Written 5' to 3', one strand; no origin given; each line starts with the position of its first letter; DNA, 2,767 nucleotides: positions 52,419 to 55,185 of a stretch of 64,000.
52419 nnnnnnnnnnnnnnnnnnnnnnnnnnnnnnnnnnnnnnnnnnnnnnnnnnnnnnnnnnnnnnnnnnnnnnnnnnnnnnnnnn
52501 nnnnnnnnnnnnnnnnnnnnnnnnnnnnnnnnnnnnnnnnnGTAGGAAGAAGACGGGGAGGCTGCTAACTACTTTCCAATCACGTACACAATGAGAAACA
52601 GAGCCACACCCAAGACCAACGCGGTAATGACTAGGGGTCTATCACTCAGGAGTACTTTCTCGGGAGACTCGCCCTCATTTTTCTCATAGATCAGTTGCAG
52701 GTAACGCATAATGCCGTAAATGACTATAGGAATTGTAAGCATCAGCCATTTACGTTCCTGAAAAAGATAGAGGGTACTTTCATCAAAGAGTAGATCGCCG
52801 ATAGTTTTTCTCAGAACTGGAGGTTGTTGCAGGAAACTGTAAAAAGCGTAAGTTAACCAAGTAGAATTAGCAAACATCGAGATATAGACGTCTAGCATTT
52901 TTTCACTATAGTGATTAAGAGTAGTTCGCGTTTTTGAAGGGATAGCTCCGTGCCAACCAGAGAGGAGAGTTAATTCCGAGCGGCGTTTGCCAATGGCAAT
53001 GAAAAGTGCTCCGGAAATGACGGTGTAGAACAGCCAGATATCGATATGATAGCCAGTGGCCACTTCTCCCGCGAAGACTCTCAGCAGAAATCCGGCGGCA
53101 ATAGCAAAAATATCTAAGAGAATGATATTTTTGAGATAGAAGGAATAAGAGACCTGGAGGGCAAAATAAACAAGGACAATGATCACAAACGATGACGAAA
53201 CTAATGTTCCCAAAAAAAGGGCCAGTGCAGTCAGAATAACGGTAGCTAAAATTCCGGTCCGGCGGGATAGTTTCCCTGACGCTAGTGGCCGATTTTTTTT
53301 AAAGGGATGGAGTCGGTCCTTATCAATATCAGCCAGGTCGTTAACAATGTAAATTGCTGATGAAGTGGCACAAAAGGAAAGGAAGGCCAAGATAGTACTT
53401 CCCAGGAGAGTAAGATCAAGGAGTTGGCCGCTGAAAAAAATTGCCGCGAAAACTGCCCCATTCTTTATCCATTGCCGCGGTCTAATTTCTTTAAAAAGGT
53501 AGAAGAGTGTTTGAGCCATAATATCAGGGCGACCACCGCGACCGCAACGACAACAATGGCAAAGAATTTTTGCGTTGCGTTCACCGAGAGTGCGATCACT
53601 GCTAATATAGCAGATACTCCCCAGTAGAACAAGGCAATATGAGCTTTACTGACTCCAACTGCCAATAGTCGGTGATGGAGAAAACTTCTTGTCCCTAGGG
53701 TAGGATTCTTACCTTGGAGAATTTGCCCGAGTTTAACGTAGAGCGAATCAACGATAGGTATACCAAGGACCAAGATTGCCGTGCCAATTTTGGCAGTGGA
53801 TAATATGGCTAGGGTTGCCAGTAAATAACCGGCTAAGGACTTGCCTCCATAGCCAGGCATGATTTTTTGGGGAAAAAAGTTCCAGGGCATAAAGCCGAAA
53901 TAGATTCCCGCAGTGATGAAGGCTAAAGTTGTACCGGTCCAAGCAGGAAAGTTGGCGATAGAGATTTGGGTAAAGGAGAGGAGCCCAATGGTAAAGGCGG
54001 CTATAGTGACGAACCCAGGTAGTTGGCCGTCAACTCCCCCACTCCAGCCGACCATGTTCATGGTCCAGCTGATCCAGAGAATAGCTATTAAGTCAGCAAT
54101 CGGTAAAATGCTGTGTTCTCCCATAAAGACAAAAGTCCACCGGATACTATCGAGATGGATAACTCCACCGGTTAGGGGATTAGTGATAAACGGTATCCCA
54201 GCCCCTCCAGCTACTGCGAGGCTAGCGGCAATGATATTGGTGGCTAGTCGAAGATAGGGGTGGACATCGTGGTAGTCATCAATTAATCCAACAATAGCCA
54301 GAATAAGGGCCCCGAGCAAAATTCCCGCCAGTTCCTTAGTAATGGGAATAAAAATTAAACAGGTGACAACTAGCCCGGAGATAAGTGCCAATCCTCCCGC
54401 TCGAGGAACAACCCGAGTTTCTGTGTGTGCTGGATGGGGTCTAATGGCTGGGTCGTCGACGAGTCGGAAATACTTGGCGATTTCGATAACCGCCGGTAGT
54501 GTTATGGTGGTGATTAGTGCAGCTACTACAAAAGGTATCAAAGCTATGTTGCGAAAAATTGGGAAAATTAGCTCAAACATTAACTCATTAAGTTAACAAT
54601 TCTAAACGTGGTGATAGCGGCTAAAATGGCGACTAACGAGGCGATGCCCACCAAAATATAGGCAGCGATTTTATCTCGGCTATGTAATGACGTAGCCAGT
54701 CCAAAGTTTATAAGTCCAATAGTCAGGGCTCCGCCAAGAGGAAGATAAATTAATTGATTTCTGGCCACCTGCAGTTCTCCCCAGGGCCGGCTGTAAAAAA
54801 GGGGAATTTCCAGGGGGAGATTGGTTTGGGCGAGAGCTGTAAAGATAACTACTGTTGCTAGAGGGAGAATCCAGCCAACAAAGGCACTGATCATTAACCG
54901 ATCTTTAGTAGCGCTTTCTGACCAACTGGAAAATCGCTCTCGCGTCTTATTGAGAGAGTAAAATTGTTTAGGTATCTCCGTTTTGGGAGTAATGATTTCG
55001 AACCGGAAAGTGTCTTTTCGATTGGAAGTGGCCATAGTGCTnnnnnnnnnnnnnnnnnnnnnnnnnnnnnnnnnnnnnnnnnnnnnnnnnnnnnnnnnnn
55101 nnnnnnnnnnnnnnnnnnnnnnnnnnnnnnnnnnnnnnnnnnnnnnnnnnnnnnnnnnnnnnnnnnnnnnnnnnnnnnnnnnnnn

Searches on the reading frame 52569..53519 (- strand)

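Call 10: search_protein_families(library=pfam, proteins=[window:52569-53519:-])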
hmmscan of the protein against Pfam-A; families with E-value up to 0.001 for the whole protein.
window:52569-53519:- (316 aa): 1 family
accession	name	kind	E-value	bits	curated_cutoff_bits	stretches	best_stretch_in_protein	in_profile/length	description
PF01040.23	UbiA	-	9.2e-23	81.2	34.2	1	24-176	6-157/250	UbiA prenyltransferase family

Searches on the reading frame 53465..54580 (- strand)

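Call 10: search_protein_families(library=pfam, proteins=[window:53465-54580:-])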
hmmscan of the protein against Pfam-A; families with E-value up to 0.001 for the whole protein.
window:53465-54580:- (371 aa): 1 family
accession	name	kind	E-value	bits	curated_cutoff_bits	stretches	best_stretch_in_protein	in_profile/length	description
PF00953.26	Glycos_transf_4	-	1.7e-17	64.3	27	1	85-261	2-159/160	Glycosyl transferase family 4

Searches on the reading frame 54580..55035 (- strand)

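Call 10: search_protein_families(library=pfam, proteins=[window:54580-55035:-])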
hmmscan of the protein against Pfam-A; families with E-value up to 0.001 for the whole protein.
window:54580-55035:- (151 aa): 0 families

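Call 69: search_protein_families(library=pfam, proteins=[window:54580-55035:-], max_evalue=10)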
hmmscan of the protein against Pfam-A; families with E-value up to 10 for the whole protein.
window:54580-55035:- (151 aa): 2 families
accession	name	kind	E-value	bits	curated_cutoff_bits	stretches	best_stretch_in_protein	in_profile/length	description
PF11021.13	DUF2613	-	0.44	11.1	22.1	1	49-72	8-31/55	Protein of unknown function (DUF2613)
PF02656.20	DUF202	-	0.58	11.1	23.4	1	102-146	21-65/68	Domain of unknown function (DUF202)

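Call 70: search_protein_families(library=ncbifam, proteins=[window:54580-55035:-], max_evalue=0.1)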
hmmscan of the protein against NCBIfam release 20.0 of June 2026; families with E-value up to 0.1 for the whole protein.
window:54580-55035:- (151 aa): 0 families
